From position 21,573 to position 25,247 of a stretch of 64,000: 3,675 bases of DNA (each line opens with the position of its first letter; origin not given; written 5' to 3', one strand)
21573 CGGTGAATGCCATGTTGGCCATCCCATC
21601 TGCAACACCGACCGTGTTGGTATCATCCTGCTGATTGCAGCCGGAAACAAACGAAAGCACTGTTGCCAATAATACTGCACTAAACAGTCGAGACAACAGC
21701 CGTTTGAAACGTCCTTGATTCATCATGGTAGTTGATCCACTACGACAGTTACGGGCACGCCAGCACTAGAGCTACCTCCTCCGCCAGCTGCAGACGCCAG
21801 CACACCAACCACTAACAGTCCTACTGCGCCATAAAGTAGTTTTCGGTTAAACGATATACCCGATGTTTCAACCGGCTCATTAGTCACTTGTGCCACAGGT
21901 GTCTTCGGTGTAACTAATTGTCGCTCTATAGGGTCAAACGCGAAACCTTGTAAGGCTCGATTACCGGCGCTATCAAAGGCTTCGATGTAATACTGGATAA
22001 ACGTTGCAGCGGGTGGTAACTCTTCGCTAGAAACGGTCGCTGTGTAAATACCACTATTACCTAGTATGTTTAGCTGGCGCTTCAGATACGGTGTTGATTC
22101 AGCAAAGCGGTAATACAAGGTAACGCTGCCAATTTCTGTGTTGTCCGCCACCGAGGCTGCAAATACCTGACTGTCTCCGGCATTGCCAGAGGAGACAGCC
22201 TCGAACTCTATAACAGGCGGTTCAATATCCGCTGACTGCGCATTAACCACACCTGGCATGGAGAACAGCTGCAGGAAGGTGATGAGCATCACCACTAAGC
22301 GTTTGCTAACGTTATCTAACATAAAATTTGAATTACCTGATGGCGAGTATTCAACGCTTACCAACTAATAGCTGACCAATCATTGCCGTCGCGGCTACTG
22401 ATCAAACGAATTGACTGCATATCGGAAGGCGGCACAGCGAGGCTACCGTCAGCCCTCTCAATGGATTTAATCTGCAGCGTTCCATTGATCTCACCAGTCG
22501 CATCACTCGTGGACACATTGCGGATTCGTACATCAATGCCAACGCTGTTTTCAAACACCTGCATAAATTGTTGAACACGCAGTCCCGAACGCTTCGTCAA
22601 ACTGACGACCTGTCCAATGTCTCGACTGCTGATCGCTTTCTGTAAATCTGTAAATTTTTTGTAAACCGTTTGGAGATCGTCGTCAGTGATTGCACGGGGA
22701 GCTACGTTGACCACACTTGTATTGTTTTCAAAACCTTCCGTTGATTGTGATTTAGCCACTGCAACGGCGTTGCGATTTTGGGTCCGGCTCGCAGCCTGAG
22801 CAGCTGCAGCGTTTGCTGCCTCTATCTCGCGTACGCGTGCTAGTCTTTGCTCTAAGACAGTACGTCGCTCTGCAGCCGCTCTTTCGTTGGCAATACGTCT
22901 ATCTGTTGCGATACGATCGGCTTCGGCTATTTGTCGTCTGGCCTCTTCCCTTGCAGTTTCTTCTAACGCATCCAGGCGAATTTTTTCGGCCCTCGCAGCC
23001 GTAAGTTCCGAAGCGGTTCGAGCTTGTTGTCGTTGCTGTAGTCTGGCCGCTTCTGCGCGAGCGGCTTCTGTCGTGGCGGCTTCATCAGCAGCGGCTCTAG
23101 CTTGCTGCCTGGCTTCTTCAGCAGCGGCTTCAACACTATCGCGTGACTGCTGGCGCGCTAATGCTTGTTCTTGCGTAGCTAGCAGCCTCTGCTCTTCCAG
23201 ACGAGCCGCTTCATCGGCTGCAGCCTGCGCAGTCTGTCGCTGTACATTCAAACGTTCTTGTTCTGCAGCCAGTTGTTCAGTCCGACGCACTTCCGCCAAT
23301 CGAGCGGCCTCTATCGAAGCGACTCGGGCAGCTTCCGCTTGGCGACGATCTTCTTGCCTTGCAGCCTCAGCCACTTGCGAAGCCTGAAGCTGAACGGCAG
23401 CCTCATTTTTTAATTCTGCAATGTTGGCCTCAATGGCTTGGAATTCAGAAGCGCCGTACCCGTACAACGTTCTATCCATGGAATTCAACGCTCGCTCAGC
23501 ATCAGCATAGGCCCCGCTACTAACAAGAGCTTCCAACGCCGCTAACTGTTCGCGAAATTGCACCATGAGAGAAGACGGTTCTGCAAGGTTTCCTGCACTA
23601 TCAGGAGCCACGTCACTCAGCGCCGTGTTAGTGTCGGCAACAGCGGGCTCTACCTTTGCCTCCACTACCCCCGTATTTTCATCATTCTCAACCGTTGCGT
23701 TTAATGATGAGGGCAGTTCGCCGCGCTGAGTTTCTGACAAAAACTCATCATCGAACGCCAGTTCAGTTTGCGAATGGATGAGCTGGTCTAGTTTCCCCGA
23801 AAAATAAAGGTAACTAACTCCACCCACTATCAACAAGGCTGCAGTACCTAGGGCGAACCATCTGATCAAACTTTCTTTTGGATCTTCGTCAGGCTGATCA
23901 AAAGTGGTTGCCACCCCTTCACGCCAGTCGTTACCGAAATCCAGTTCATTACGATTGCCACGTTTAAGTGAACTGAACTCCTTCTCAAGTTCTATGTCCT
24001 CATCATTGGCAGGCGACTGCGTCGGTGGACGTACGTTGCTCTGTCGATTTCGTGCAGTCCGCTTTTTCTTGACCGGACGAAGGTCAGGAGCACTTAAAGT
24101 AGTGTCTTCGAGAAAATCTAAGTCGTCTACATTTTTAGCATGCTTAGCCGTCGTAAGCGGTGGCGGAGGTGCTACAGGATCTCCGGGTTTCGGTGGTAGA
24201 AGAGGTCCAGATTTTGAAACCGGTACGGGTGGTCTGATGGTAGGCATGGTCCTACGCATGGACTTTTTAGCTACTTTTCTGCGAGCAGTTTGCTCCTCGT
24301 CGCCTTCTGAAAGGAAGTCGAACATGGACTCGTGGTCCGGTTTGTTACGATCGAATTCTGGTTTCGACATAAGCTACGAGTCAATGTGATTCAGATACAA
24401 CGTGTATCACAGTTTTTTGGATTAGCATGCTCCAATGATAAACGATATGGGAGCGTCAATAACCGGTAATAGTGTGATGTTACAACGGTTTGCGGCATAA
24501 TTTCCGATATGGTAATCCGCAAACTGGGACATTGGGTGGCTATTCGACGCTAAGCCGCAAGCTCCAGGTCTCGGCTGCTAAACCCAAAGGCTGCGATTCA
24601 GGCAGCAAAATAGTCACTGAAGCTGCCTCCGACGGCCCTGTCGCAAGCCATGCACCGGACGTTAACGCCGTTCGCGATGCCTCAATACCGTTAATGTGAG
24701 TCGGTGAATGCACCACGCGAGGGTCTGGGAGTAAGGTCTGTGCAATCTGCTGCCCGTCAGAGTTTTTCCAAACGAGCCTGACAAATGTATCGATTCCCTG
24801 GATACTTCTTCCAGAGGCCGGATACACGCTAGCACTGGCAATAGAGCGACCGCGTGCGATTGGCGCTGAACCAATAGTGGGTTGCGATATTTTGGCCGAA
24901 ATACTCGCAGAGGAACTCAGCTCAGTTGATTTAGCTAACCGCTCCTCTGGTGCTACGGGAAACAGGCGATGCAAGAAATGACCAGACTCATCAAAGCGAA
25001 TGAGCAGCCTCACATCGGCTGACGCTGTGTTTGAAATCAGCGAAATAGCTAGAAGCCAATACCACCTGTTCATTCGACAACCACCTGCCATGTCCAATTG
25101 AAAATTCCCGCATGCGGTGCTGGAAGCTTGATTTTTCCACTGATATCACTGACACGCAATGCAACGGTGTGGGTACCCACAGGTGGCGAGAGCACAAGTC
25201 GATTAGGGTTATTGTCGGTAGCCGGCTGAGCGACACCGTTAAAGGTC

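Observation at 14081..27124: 13-kb block of nine consecutive exported or membrane-anchored proteins: candidate undescribed cell-surface glycan/protein-processing and adhesion system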

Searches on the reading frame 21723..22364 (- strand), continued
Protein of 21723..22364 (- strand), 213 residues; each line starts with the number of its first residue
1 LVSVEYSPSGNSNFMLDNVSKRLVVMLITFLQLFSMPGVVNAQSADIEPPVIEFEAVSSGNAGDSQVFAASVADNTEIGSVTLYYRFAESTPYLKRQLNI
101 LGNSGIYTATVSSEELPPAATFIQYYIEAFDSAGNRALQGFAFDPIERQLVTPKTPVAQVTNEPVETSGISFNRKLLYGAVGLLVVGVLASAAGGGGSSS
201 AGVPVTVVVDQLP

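Call 68: fold_search(model_id=the predicted structure, library=pdb)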
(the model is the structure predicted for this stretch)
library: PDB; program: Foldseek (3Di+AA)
matches with E <= 10: 1996; with E <= 0.001: 5
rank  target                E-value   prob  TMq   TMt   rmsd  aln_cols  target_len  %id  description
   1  6i0x_A                3.5e-06  1.00  0.43  0.21   2.4       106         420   24  Porphyromonas gingivalis peptidylarginine deminase (PPAD) mutant G231N/E232T/N235D in complex with Cl-amidine. (released 2019-01-23)
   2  6i0x_B                3.5e-06  1.00  0.44  0.22   2.6       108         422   23  Porphyromonas gingivalis peptidylarginine deminase (PPAD) mutant G231N/E232T/N235D in complex with Cl-amidine. (released 2019-01-23)
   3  5ak8                  4.9e-06  1.00  0.43  0.21   2.5       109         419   22  Structure of C351A mutant of Porphyromonas gingivalis peptidylarginine deiminase (released 2015-07-22)
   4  4ytg                  6.4e-05  1.00  0.41  0.20   3.0       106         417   22  Crystal structure of Porphyromonas gingivalis peptidylarginine deiminase (PPAD) mutant C351A in complex with dipeptide M (released 2015-07-01)
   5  7jva_L                8.0e-04  1.00  0.37  0.60   3.7       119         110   12  SARS-CoV-2 spike in complex with the S2A4 neutralizing antibody Fab fragment (local refinement of the receptor-binding (released 2020-10-14)
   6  7zml_E                1.3e-03  1.00  0.33  0.47   6.2       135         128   12  Crystal structure of human RECQL5 helicase APO form in complex with engineered nanobody (Gluebody) G1-001 (released 2022-06-22)
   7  2w0l_A                1.3e-03  1.00  0.35  0.56   4.0       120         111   12  CRYSTAL STRUCTURE OF THE MUTANT H8P FROM THE RECOMBINANT VARIABLE DOMAIN 6JAL2 (released 2009-11-17)
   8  2a9a_B                1.4e-03  1.00  0.34  0.20   4.8       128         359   12  Crystal structure of recombinant chicken sulfite oxidase with the bound product, sulfate, at the active site (released 2005-08-02)
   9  4w70                  1.4e-03  1.00  0.29  0.40   7.5       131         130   15  Periplasmically Produced Monomeric Single Domain Antibody (sdAb) C22A/C99V variant against Staphylococcal enterotoxin B  (released 2014-11-05)
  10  4w81                  1.6e-03  1.00  0.28  0.39   9.8       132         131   15  Periplasmically Produced Monomeric Single Domain Antibody (sdAb) C22A/C99V variant against Staphylococcal enterotoxin B  (released 2014-11-05)
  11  6pui_D                1.7e-03  1.00  0.36  0.36   4.9       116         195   13  Structure of human MAIT A-F7 TCR in complex with human MR1-4'OH-Butyl-5-OP-U (released 2020-02-19)
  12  1sox_A                1.7e-03  1.00  0.32  0.16   5.7       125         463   12  SULFITE OXIDASE FROM CHICKEN LIVER (released 1998-04-29)
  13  3hc2                  1.8e-03  1.00  0.36  0.21   4.7       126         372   11  Crystal Structure of chicken sulfite oxidase mutant Tyr 322 Phe (released 2010-06-16)
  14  2a9d_A                1.8e-03  1.00  0.30  0.18   6.2       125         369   11  Crystal structure of recombinant chicken sulfite oxidase with Arg at residue 161 (released 2005-08-02)
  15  9ezw_E                1.9e-03  1.00  0.34  0.47   4.6       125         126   10  Structure of the single-domain antibody VHH_h3 in complex with human Vsig4 (released 2025-10-29)
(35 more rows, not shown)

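Call 72: find_encoding_contigs(protein=P0221, flank=8000, max_places=1)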
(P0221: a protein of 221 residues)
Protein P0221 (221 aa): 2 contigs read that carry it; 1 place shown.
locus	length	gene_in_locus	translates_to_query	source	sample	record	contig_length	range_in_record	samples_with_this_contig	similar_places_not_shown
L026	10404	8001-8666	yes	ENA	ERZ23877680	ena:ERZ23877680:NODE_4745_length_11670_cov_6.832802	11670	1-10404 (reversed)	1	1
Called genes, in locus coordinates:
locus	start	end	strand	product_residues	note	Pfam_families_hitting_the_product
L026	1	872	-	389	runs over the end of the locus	PF02412:TSP_3, PF01471:PG_binding_1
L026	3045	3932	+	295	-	PF00211:Guanylate_cyc, PF00498:FHA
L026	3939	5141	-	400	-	PF06452:CBM9_1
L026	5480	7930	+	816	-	-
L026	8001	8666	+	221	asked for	-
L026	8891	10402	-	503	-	?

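Call 78: find_encoding_contigs(protein=P0268, flank=8000, max_places=1)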
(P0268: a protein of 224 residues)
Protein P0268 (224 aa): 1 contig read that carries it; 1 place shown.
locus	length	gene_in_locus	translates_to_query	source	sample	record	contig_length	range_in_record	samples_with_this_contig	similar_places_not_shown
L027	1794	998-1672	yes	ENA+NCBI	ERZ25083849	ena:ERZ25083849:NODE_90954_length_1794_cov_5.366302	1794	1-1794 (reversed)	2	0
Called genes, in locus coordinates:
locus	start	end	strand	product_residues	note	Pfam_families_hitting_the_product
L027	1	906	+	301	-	?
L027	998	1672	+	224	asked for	-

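Call 79: find_encoding_contigs(protein=P0243, flank=8000, max_places=1)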
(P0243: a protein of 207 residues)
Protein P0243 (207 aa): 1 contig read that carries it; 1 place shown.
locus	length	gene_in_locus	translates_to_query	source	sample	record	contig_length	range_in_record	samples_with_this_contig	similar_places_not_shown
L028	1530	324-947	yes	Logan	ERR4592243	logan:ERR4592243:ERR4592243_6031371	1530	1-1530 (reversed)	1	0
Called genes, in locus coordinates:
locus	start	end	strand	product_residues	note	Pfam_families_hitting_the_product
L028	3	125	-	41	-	?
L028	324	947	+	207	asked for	-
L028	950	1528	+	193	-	?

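Call 90: search_protein_families(library=pfam, proteins=[L026:5480-7930:+, L012:8204-9970:+, L008:7853-9949:+, L026:3045-3932:+, L026:3939-5141:-], max_evalue=0.01)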
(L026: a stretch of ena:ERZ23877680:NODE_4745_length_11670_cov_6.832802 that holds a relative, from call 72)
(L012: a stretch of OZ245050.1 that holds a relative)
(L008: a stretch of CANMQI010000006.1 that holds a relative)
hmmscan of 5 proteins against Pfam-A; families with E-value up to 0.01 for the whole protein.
L026:5480-7930:+ (816 aa): 3 families
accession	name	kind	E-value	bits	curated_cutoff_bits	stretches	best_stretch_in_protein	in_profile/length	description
PF00069.31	Pkinase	-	8.9e-39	133.9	31.7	1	19-240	1-199/263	Protein kinase domain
PF07714.23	PK_Tyr_Ser-Thr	-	1.2e-19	71.1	23.1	1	25-238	7-205/258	Protein tyrosine and serine/threonine kinase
PF03109.22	ABC1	-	8.1e-08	32.1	22.9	1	89-194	121-226/244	ABC1 atypical kinase-like domain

L012:8204-9970:+ (588 aa): 1 family
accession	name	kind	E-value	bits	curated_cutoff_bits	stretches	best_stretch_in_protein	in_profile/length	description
PF03153.18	TFIIA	-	0.0045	17.5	36.2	1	271-468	125-327/415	Transcription factor IIA, alpha/beta subunit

L008:7853-9949:+ (698 aa): 0 families

L026:3045-3932:+ (295 aa): 2 families
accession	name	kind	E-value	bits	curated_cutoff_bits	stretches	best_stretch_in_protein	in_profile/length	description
PF00211.25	Guanylate_cyc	-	7.1e-12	45.7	21.9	1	5-152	6-172/183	Adenylate and Guanylate cyclase catalytic domain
PF00498.31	FHA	-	6.4e-09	36.6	20.7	1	208-250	2-46/67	FHA domain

L026:3939-5141:- (400 aa): 1 family
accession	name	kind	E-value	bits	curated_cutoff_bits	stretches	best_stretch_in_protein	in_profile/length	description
PF06452.16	CBM9_1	-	5.7e-13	49.6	23.4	1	191-398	1-181/185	Carbohydrate family 9 binding domain-like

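Call 94: search_protein_families(library=padloc, proteins=[window:21723-22322:-], max_evalue=0.001)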
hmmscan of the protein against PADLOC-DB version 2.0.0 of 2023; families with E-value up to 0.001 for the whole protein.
window:21723-22322:- (199 aa): 0 families

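Call 99: find_related_loci(query=A10, collection=metagenome_contigs, flank=8000)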
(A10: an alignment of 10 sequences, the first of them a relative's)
Query A10 (207 aa) in metagenome_contigs; peptide patterns used: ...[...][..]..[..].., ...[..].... (x = any residue, [..] = any of these).
138 stretches matched a pattern; 86 encode a relative of the query (tblastn E <= 1e-3); the best 80 are kept; 80 distinct loci.
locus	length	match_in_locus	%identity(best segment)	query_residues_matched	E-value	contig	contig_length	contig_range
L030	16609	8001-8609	47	2-207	1e-53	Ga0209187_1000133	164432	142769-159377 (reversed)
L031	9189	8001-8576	48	10-204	7e-50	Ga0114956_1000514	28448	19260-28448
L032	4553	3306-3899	47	11-207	5e-50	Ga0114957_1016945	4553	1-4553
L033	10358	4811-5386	48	10-204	7e-50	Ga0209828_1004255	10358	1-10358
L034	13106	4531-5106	48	10-204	7e-50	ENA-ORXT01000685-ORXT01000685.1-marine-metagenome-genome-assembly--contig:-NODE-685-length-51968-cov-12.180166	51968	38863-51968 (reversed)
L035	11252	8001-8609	45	2-207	2e-49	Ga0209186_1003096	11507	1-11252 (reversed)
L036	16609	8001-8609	45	2-207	2e-49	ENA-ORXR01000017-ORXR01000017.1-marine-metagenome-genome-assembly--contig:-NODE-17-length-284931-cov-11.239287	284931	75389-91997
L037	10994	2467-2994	50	27-204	3e-49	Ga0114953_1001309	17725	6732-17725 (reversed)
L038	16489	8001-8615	43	3-207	4e-48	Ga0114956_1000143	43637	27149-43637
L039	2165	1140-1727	43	11-206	6e-48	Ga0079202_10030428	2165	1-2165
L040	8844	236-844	44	1-207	6e-47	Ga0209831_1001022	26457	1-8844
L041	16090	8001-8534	48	27-206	3e-46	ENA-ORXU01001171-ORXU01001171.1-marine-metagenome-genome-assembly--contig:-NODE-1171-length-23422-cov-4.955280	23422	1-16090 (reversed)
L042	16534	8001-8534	48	27-206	3e-46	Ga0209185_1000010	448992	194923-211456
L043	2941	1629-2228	45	6-204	2e-45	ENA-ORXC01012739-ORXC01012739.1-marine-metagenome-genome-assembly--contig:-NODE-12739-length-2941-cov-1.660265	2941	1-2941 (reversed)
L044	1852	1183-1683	50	33-204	2e-45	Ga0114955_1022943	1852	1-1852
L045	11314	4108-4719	45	11-204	2e-44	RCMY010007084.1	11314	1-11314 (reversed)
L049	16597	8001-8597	46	17-204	1e-42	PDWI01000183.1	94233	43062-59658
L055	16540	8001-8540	44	27-204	1e-40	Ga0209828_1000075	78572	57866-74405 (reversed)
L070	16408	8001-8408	44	15-149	5e-30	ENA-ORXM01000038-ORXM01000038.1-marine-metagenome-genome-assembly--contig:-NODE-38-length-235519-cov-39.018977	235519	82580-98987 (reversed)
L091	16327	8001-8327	45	29-137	4e-25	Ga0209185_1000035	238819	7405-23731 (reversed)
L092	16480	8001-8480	33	33-199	1e-24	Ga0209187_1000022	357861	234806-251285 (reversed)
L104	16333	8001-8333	41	27-136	2e-21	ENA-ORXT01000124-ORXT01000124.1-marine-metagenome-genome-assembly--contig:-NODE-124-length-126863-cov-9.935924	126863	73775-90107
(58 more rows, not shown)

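Call 102: search_protein_families(library=pfam, proteins=[L030:8570-10135:+, L033:5383-6882:+, L038:8564-10120:+, L045:4709-6073:+, L049:8549-10021:+, L055:8542-10152:+, L070:8637-10301:+, L091:8577-9836:+, L092:8521-9795:+, L104:8522-9793:+], max_evalue=0.001)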
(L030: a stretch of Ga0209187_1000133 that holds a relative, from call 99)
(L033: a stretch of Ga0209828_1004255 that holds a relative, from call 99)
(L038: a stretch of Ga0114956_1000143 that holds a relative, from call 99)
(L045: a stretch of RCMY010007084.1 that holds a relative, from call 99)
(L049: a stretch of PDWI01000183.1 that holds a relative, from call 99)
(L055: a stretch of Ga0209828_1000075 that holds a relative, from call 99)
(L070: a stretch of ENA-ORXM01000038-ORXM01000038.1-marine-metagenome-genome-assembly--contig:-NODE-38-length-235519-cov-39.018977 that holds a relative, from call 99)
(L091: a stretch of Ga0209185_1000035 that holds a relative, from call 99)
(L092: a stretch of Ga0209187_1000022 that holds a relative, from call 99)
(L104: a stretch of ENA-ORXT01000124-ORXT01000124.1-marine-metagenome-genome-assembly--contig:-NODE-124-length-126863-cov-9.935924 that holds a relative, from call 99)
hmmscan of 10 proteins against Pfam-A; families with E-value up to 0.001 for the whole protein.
L030:8570-10135:+ (522 aa): 1 family
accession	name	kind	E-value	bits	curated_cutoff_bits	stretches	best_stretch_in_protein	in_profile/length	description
PF06452.16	CBM9_1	-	9.1e-20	71.8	23.4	1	343-521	34-183/185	Carbohydrate family 9 binding domain-like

L033:5383-6882:+ (500 aa): 1 family
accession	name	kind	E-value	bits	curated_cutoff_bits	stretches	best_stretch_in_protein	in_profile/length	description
PF06452.16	CBM9_1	-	3.8e-17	63.2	23.4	1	325-500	34-183/185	Carbohydrate family 9 binding domain-like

L038:8564-10120:+ (519 aa): 1 family
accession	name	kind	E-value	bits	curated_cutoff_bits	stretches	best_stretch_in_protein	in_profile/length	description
PF06452.16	CBM9_1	-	2.7e-21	76.7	23.4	1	341-518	35-183/185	Carbohydrate family 9 binding domain-like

L045:4709-6073:+ (455 aa): 2 families
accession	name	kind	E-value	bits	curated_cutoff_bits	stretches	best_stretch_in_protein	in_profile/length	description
PF06452.16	CBM9_1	-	3.8e-22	79.5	23.4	1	277-455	31-183/185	Carbohydrate family 9 binding domain-like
PF18884.5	TSP3_bac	-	0.00013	22.1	25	1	145-166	1-22/22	Bacterial TSP3 repeat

L049:8549-10021:+ (491 aa): 1 family
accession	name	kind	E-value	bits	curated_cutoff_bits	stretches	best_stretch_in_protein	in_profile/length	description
PF06452.16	CBM9_1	-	2.4e-19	70.4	23.4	1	299-491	18-183/185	Carbohydrate family 9 binding domain-like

L055:8542-10152:+ (537 aa): 1 family
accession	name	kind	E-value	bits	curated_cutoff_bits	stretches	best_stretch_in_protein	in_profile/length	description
PF06452.16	CBM9_1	-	3.3e-19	70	23.4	2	361-419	35-91/185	Carbohydrate family 9 binding domain-like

L070:8637-10301:+ (555 aa): 1 family
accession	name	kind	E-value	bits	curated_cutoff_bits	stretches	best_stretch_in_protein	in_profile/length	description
PF06452.16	CBM9_1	-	7.1e-22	78.6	23.4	2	382-438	35-90/185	Carbohydrate family 9 binding domain-like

L091:8577-9836:+ (420 aa): 1 family
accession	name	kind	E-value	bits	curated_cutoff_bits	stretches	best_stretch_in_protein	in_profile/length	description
PF06452.16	CBM9_1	-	9.4e-17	61.9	23.4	1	204-416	1-183/185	Carbohydrate family 9 binding domain-like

L092:8521-9795:+ (425 aa): 1 family
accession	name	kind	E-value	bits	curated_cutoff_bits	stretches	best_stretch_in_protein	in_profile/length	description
PF06452.16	CBM9_1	-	9e-11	42.4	23.4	1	223-419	27-182/185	Carbohydrate family 9 binding domain-like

L104:8522-9793:+ (424 aa): 1 family
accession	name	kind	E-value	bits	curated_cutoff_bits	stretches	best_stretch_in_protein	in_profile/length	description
PF06452.16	CBM9_1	-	3.9e-09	37.1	23.4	1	264-420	56-182/185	Carbohydrate family 9 binding domain-like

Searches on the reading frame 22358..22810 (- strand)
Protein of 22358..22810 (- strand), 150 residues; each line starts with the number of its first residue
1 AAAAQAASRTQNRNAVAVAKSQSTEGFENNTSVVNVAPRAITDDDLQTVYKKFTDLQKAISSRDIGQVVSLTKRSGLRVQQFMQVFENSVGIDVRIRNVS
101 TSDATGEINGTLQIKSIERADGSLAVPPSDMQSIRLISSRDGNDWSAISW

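Call 34: search_protein_families(library=pfam, proteins=[window:22358-22810:-], max_evalue=10)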
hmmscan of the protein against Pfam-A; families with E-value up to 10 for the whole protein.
window:22358-22810:- (150 aa): 0 families

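Call 108: search_solved_structures(query=A3, max_evalue=10)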
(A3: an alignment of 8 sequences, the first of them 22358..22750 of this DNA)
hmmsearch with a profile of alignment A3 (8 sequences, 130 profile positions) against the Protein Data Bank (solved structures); distinct sequences matched with E-value up to 10: 3.
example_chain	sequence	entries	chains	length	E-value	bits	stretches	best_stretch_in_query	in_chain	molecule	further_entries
3jqh_A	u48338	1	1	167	0.0017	21.7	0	24-41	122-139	C-type lectin domain family 4 member M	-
1in0_A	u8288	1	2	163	1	12.8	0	28-64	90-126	YAJQ PROTEIN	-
8k4i_A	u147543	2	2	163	1.3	12.5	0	22-66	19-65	YajQ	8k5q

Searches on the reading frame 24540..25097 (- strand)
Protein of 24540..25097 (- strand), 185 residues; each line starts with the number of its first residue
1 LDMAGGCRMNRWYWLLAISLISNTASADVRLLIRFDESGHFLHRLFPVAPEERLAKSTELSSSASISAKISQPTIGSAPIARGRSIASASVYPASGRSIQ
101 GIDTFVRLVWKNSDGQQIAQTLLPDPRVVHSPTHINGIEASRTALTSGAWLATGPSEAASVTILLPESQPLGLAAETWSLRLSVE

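Call 4: search_protein_families(library=pfam, proteins=[window:24540-25097:-], max_evalue=0.01)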
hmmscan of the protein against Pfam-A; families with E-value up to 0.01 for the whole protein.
window:24540-25097:- (185 aa): 0 families

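Call 5: search_protein_families(library=ncbifam, proteins=[window:24540-25097:-], max_evalue=0.01)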
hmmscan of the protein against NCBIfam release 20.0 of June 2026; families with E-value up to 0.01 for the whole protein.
window:24540-25097:- (185 aa): 0 families

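Call 22: search_solved_structures(query=window:24540-25073:-, max_evalue=10)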
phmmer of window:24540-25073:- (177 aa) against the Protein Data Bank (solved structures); distinct sequences matched with E-value up to 10: 0.

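Call 34: search_protein_families(library=pfam, proteins=[window:24540-25073:-], max_evalue=10)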
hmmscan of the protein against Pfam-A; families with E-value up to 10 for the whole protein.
window:24540-25073:- (177 aa): 0 families

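Call 94: search_protein_families(library=padloc, proteins=[window:24540-25073:-], max_evalue=0.001)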
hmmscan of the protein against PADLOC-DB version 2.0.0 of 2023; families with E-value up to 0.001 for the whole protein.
window:24540-25073:- (177 aa): 0 families
